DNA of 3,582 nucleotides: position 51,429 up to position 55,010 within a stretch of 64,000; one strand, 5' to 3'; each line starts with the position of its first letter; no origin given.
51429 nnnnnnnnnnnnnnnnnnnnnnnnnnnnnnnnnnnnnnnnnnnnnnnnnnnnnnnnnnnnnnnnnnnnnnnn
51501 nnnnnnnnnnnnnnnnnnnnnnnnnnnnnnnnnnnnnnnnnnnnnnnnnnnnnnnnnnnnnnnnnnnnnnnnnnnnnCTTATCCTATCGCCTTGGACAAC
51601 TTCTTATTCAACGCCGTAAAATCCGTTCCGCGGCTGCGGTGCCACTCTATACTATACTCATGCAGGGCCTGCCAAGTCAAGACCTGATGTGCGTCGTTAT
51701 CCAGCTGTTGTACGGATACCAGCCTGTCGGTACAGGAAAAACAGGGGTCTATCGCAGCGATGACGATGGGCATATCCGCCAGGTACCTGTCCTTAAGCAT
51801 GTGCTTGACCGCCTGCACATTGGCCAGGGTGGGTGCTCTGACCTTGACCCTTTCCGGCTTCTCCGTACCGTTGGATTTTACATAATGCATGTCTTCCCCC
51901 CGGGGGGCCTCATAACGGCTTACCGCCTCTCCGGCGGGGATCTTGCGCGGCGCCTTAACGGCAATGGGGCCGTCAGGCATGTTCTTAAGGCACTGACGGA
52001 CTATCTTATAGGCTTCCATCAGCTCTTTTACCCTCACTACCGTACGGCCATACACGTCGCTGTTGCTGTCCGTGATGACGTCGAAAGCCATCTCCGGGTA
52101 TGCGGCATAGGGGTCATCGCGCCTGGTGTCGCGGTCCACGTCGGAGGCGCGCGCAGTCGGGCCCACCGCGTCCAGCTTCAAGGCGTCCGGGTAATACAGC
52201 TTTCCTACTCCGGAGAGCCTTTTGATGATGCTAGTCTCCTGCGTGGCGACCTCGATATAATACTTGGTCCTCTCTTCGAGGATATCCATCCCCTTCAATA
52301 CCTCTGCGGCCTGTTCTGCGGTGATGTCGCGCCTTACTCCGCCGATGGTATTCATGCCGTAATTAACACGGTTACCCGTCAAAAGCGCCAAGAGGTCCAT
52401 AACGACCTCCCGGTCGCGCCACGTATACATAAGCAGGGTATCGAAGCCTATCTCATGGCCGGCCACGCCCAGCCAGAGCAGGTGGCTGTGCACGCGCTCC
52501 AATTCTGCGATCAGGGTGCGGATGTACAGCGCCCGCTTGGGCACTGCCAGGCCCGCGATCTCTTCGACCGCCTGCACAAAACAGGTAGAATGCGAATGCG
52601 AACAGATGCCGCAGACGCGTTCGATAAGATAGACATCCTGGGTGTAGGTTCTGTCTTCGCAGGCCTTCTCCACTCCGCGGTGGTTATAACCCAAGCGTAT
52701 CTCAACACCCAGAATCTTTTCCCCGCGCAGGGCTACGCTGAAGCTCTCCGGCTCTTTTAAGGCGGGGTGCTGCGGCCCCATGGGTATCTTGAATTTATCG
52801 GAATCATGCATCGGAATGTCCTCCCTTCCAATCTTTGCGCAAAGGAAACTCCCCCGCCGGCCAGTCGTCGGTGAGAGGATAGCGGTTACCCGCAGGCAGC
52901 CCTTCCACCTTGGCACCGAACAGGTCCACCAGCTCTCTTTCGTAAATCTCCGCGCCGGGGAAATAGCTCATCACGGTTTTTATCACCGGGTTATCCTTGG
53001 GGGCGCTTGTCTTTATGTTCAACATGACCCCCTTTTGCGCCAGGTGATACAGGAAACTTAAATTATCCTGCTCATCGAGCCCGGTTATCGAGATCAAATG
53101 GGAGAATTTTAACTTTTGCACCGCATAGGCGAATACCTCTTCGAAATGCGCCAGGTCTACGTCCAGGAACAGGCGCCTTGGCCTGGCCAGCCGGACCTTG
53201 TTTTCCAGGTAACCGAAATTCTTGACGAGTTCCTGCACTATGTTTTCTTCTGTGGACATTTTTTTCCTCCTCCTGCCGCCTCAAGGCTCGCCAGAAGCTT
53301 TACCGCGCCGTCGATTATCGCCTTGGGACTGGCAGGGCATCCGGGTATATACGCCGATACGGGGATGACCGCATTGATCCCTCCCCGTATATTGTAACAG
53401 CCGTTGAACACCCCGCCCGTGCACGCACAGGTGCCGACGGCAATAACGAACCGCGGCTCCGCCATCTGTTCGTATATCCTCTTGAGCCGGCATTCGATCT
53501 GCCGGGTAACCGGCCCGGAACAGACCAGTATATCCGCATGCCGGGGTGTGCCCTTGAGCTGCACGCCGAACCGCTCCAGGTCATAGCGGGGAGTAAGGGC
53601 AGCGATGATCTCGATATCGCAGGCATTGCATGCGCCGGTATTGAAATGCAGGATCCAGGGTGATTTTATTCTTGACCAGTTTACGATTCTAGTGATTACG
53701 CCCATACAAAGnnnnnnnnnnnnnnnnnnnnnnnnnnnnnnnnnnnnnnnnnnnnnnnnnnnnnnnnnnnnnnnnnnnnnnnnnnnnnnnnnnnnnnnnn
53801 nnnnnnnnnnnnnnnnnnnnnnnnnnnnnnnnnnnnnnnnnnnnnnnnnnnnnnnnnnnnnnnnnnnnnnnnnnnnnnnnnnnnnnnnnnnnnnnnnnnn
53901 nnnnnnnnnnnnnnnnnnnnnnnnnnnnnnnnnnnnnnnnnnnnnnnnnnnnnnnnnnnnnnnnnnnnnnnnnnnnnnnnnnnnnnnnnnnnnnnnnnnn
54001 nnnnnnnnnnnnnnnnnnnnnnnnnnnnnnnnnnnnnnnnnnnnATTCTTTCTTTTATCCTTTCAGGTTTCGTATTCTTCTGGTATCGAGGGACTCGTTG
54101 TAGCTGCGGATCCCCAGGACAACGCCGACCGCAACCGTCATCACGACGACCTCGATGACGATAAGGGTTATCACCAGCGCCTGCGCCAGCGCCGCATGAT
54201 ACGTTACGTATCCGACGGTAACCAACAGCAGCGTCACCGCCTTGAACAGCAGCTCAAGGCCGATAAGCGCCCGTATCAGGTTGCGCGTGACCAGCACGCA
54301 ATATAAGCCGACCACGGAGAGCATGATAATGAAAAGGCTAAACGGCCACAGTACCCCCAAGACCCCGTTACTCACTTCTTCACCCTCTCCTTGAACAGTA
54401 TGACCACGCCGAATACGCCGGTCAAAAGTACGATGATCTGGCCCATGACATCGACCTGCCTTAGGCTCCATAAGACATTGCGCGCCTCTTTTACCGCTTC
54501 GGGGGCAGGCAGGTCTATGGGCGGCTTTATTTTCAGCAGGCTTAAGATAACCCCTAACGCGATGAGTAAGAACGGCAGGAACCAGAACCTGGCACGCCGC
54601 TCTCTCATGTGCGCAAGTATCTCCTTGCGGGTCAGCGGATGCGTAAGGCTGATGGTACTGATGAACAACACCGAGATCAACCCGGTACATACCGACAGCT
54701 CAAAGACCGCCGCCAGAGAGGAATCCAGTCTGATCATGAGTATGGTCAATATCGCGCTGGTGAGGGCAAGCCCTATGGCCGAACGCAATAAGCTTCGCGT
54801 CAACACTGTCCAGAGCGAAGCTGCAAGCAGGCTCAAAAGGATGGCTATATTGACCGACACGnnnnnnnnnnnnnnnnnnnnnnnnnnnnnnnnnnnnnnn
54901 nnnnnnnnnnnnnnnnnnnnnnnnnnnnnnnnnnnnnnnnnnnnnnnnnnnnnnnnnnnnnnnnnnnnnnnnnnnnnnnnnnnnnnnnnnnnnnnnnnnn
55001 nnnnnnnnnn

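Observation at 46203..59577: Group-4 energy-converting [NiFe]-hydrogenase with a three-antiporter Mrp module, co-transcribed with DedA, ExbB, ExbD and an APC permease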

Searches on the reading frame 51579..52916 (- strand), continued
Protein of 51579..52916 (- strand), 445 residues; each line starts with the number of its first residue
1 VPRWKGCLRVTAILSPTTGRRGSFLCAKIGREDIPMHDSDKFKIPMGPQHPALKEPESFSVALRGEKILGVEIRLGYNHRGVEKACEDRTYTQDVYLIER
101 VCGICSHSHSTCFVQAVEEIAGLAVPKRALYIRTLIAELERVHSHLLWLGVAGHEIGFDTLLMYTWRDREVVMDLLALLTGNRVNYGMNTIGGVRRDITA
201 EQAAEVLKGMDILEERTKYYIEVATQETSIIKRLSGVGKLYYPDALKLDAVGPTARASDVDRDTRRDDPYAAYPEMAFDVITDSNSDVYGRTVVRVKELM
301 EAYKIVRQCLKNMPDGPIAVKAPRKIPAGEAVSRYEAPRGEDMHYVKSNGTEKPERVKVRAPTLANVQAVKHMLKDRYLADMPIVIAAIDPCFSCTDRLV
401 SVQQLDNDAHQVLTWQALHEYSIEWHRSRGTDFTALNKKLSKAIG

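Call 72: search_protein_families(library=pfam, proteins=[L038:815-3139:+, L038:18182-19594:+, L042:15376-16230:+, L024:15251-16006:+, L024:16265-16759:+, L060:15059-15607:+, L072:9625-9888:+, L025:260-2866:+, L038:19865-20527:+, L024:16028-16258:+], max_evalue=0.00001)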
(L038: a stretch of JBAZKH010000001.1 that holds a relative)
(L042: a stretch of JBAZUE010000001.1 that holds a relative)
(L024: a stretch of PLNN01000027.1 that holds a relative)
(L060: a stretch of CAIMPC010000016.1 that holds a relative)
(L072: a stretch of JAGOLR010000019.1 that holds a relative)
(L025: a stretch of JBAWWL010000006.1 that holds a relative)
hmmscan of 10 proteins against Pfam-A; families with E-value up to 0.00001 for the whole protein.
L038:815-3139:+ (774 aa): 1 family
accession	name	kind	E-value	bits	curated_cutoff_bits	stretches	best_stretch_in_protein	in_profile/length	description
PF03030.21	H_PPase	-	1e-238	794.7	29.7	1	21-731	1-645/645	Inorganic H+ pyrophosphatase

L038:18182-19594:+ (470 aa): 3 families
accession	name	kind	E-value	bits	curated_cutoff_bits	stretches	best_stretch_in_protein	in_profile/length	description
PF00006.31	ATP-synt_ab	-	6.5e-73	245.3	29.5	1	133-346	1-213/213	ATP synthase alpha/beta family, nucleotide-binding domain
PF22919.1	ATP-synt_VA_C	-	6.8e-17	61.8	24.7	1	351-442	5-99/101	C-terminal domain of V and A type ATP synthase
PF02874.29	ATP-synt_ab_N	-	1.1e-16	61.6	20.9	1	6-75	1-69/69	ATP synthase alpha/beta family, beta-barrel domain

L042:15376-16230:+ (284 aa): 1 family
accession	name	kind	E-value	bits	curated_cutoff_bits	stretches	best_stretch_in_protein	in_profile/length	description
PF00231.24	ATP-synt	-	3.4e-80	270.3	39.9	1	4-282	1-285/285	ATP synthase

L024:15251-16006:+ (251 aa): 1 family
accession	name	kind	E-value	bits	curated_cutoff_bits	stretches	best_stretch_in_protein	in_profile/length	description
PF00119.25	ATP-synt_A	-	4.3e-44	151.4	33.9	1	39-242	2-216/217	ATP synthase A chain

L024:16265-16759:+ (164 aa): 1 family
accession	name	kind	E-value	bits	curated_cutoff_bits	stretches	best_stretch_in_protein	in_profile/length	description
PF00430.23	ATP-synt_B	-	1.5e-21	77.3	28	1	12-142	2-132/132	ATP synthase B/B' CF(0)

L060:15059-15607:+ (182 aa): 1 family
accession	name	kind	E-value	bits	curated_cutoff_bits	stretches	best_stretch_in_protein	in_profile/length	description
PF00213.23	OSCP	-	2.3e-36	125.9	22.3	1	7-176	1-172/172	ATP synthase delta (OSCP) subunit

L072:9625-9888:+ (87 aa): 1 family
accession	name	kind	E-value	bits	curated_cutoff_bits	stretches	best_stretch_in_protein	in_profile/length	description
PF02823.21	ATP-synt_DE_N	-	5.2e-18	65.2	27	1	5-84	1-79/80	ATP synthase, Delta/Epsilon chain, beta-sandwich domain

L025:260-2866:+ (868 aa): 5 families
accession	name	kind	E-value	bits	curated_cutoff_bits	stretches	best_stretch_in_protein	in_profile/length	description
PF00122.25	E1-E2_ATPase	-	2.6e-42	144.8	28.1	1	137-329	2-181/181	E1-E2 ATPase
PF00689.26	Cation_ATPase_C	-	5.4e-20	72.3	27.3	1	694-858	1-173/175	Cation transporting ATPase, C-terminus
PF00690.31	Cation_ATPase_N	-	7.6e-18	64.4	20.4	1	33-96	4-68/69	Cation transporter/ATPase, N-terminus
PF00702.32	Hydrolase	-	7e-15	56.4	26.4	1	345-624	1-190/191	haloacid dehalogenase-like hydrolase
PF13246.12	Cation_ATPase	-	1.7e-12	47.6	21.7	1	389-453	26-91/91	Cation transport ATPase (P-type)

L038:19865-20527:+ (220 aa): 4 families
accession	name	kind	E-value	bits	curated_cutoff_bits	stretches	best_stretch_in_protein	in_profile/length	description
PF12710.13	HAD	-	1.2e-19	71.9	27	1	12-181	1-189/189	haloacid dehalogenase-like hydrolase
PF00702.32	Hydrolase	-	5.4e-15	56.7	26.4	1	9-184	1-191/191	haloacid dehalogenase-like hydrolase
PF08282.18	Hydrolase_3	-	3.5e-08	33.9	20.9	1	140-205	179-244/255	haloacid dehalogenase-like hydrolase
PF13419.12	HAD_2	-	9.2e-07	29.6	23.8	0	150-185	138-173/178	Haloacid dehalogenase-like hydrolase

L024:16028-16258:+ (76 aa): 1 family
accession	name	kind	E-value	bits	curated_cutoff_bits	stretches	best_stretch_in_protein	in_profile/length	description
PF00137.26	ATP-synt_C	-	4.1e-13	49.8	24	1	13-70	5-58/60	ATP synthase subunit C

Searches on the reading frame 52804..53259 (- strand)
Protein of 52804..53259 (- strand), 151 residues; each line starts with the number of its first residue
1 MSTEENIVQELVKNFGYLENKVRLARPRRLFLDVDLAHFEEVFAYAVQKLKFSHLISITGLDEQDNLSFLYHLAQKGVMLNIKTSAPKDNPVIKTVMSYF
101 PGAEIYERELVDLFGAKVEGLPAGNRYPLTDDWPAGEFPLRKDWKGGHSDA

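Call 6: search_protein_families(library=pfam, proteins=[window:52804-53259:-], max_evalue=0.01)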
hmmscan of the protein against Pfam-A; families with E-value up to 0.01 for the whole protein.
window:52804-53259:- (151 aa): 1 family
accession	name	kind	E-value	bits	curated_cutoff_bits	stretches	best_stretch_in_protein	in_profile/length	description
PF00329.25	Complex1_30kDa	-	3.2e-23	83.1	22.5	1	34-146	3-120/124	Respiratory-chain NADH dehydrogenase, 30 Kd subunit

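Call 7: search_protein_families(library=ncbifam, proteins=[window:52804-53259:-], max_evalue=0.001)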
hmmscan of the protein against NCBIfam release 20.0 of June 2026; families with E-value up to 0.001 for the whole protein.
window:52804-53259:- (151 aa): 17 families
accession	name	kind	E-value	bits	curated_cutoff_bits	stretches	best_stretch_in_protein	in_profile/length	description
NF004735.0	PRK06074.2-2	equivalog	4.6e-19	68.9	176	1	5-146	4-148/158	NADH-quinone oxidoreductase subunit C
NF040611.1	F420_dehyd_FpoC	exception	9.4e-19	67.9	220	1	5-146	4-148/158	F420H2 dehydrogenase subunit FpoC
TIGR01961.1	NuoC_fam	subfamily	4.7e-16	59.4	122.45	1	48-145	20-119/122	NADH (or F420H2) dehydrogenase, subunit C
NF004736.0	PRK06074.2-3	equivalog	2.9e-13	49.9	239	1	3-144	17-157/183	NADH-quinone oxidoreductase subunit C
NF004738.0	PRK06074.2-5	equivalog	1.7e-11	44.1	198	1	3-145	5-150/174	NADH-quinone oxidoreductase subunit C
NF005832.0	PRK07735.1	equivalog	1.1e-10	41.3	431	1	48-145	327-424/430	NADH-quinone oxidoreductase subunit C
NF005856.0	PRK07785.1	equivalog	1.6e-10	41.3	224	1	48-145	122-223/246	NADH-quinone oxidoreductase subunit C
NF004734.0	PRK06074.2-1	equivalog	3.8e-10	40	169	1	6-145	7-150/164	NADH-quinone oxidoreductase subunit C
NF004737.0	PRK06074.2-4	equivalog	3.9e-10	39.8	144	1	52-145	35-125/150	NADH-quinone oxidoreductase subunit C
NF009808.0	PRK13292.1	equivalog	4.1e-10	38.2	1156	1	66-146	295-375/791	NADH-quinone oxidoreductase subunit B/C/D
NF008728.0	PRK11742.1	equivalog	1e-09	37.3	840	1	3-145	20-173/598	NADH-quinone oxidoreductase subunit C/D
NF004733.0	PRK06074.1-5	equivalog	6.4e-09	35.7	225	1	30-144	31-149/203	NADH-quinone oxidoreductase subunit C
NF009141.0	PRK12494.1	equivalog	1e-08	35.3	175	1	45-144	58-163/175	NAD(P)H-quinone oxidoreductase subunit J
NF004730.0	PRK06074.1-1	equivalog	2.9e-07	30.6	193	1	48-144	50-156/200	NADH-quinone oxidoreductase subunit C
NF004732.0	PRK06074.1-4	equivalog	4.2e-06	26.7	376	1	75-144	127-195/250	NADH-quinone oxidoreductase subunit C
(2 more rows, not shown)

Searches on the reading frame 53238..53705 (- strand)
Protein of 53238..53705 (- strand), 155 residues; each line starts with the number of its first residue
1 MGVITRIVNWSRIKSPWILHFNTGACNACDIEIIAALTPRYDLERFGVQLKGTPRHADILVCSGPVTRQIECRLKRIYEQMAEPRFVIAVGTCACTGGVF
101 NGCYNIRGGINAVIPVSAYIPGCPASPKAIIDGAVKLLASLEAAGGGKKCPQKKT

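Call 6: search_protein_families(library=pfam, proteins=[window:53238-53705:-], max_evalue=0.01)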
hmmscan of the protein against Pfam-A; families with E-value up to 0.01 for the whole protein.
window:53238-53705:- (155 aa): 1 family
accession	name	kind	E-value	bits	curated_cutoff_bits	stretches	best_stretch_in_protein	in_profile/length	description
PF01058.29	Oxidored_q6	-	2.1e-30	105.5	27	1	26-136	1-127/128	NADH ubiquinone oxidoreductase, 20 Kd subunit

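Call 7: search_protein_families(library=ncbifam, proteins=[window:53238-53705:-], max_evalue=0.001)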
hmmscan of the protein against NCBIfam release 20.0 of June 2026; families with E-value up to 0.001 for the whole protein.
window:53238-53705:- (155 aa): 14 families
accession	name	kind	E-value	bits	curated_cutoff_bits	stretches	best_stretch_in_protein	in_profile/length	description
NF005012.1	PRK06411.1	subfamily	1.7e-44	151.3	116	1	4-142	24-159/166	NADH-quinone oxidoreductase subunit NuoB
TIGR01957.1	nuoB_fam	subfamily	4.8e-42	143.3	142.7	1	3-139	6-140/145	NADH-quinone oxidoreductase subunit B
NF011394.0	PRK14819.1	equivalog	1.2e-38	133.2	312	1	3-139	20-154/264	NADH-quinone oxidoreductase subunit B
NF011391.0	PRK14816.1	equivalog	1.9e-38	132.1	283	1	2-138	40-174/196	NADH-quinone oxidoreductase subunit B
NF009808.0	PRK13292.1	equivalog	4.1e-38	130.8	1156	1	5-139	16-147/791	NADH-quinone oxidoreductase subunit B/C/D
NF011395.0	PRK14820.1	equivalog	1.4e-37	129.2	263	1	5-138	24-154/180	NADH-quinone oxidoreductase subunit B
NF011393.0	PRK14818.1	equivalog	1.7e-36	125.4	255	1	4-141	21-155/173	NADH dehydrogenase subunit B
NF011390.0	PRK14815.1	equivalog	3.6e-35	120.9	281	1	7-148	26-164/183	NADH dehydrogenase subunit B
NF011388.0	PRK14813.1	equivalog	1e-34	120.1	294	1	4-137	18-149/189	NADH dehydrogenase subunit B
NF011389.0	PRK14814.1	equivalog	1.5e-33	116.1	285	1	2-145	21-161/186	NADH dehydrogenase subunit B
NF011392.0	PRK14817.1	equivalog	5.8e-31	107.6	271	1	2-138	24-157/182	NADH-quinone oxidoreductase subunit B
TIGR03294.1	FrhG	equivalog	2.8e-07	30.5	245.5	1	56-139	50-142/228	coenzyme F420 hydrogenase subunit gamma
NF045875.1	F420_non_VhuG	exception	0.00084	18.7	450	0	110-141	136-167/286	F420-non-reducing hydrogenase subunit VhuG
TIGR00391.1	hydA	subfamily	0.00094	18.4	179.5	0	53-132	123-202/365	hydrogenase small subunit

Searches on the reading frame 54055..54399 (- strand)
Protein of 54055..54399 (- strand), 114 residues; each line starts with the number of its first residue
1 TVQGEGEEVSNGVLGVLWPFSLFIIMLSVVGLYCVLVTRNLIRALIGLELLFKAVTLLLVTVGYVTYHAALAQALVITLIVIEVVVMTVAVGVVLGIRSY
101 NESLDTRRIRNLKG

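Call 6: search_protein_families(library=pfam, proteins=[window:54055-54399:-], max_evalue=0.01)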
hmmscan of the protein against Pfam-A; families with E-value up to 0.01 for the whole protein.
window:54055-54399:- (114 aa): 1 family
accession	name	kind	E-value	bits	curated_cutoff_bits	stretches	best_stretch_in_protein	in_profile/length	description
PF00420.29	Oxidored_q2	-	6.8e-17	61.4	26.1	1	20-113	2-94/95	NADH-ubiquinone/plastoquinone oxidoreductase chain 4L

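Call 7: search_protein_families(library=ncbifam, proteins=[window:54055-54399:-], max_evalue=0.001)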
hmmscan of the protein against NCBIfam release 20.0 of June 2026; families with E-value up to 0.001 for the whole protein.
window:54055-54399:- (114 aa): 12 families
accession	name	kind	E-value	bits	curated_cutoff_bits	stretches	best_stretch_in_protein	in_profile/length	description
NF006250.0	PRK08388.1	equivalog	4.8e-10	39.9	137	2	69-114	74-119/119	putative monovalent cation/H+ antiporter subunit C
NF006372.0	PRK08600.1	equivalog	7.1e-08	32.5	127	1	66-114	63-108/113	Na(+)/H(+) antiporter subunit C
NF005624.0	PRK07375.2-3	equivalog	9.5e-08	32.2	95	1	23-99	10-99/105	cation:proton antiporter subunit C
NF004322.0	PRK05715.1-4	equivalog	1.1e-07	31.8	128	1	22-101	11-89/104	NADH-quinone oxidoreductase subunit NuoK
NF004320.0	PRK05715.1-2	equivalog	1.3e-07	31.5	57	1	23-102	9-85/99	NADH-quinone oxidoreductase subunit NuoK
NF005621.0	PRK07375.1-6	equivalog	3e-07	30.3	126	1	24-113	14-117/120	putative monovalent cation/H+ antiporter subunit C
NF009301.0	PRK12658.1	equivalog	4.4e-07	29.7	156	1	20-68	5-52/125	Na+/H+ antiporter subunit C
NF005618.0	PRK07375.1-3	equivalog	3.1e-06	27.4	107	1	26-65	14-53/119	putative monovalent cation/H+ antiporter subunit C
NF004319.0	PRK05715.1-1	equivalog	1.5e-05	25.1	101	1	26-113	13-99/100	NADH-quinone oxidoreductase subunit NuoK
NF040614.1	F420_dehyd_FpoK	exception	5.2e-05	23.6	145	1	25-100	10-82/98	F420H2 dehydrogenase subunit FpoK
NF009303.0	PRK12660.1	subfamily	0.00011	22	132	0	66-114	64-109/114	putative monovalent cation/H+ antiporter subunit C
NF009304.0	PRK12661.1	equivalog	0.0009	19.3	152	0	64-113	90-136/140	putative monovalent cation/H+ antiporter subunit C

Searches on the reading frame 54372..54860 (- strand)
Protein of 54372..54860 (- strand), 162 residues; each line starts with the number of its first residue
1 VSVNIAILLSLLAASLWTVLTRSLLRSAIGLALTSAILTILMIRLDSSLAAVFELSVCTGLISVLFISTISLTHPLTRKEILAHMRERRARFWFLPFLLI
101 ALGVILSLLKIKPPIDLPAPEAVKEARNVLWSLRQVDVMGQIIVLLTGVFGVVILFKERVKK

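Call 6: search_protein_families(library=pfam, proteins=[window:54372-54860:-], max_evalue=0.01)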
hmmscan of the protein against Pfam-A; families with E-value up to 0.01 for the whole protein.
window:54372-54860:- (162 aa): 1 family
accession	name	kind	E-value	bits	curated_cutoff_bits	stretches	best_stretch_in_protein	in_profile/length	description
PF00499.25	Oxidored_q3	-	3e-08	34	33.2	1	15-132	2-123/146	NADH-ubiquinone/plastoquinone oxidoreductase chain 6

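Call 7: search_protein_families(library=ncbifam, proteins=[window:54372-54860:-], max_evalue=0.001)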
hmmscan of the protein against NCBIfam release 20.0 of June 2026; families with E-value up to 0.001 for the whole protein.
window:54372-54860:- (162 aa): 2 families
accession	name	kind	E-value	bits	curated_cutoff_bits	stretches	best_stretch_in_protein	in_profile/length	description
NF009159.0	PRK12504.1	equivalog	4.6e-09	36.4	141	1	2-110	5-105/178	DUF4040 domain-containing protein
NF006242.0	PRK08378.1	subfamily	5.8e-05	23.5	98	1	2-74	6-78/85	hypothetical protein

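Call 45: search_solved_structures(query=window:54372-54860:-, max_evalue=1)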
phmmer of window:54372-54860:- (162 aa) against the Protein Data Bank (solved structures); distinct sequences matched with E-value up to 1: 3.
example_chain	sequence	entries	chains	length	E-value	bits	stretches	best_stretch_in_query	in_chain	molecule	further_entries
6u8y_D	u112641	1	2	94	0.0098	19.4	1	8-76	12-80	DUF4040 domain-containing protein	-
8e9g_J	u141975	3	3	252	0.15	15.5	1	12-73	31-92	NADH-quinone oxidoreductase subunit J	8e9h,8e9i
6cfw_D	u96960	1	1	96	0.18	15.2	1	3-75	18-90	MBH subunit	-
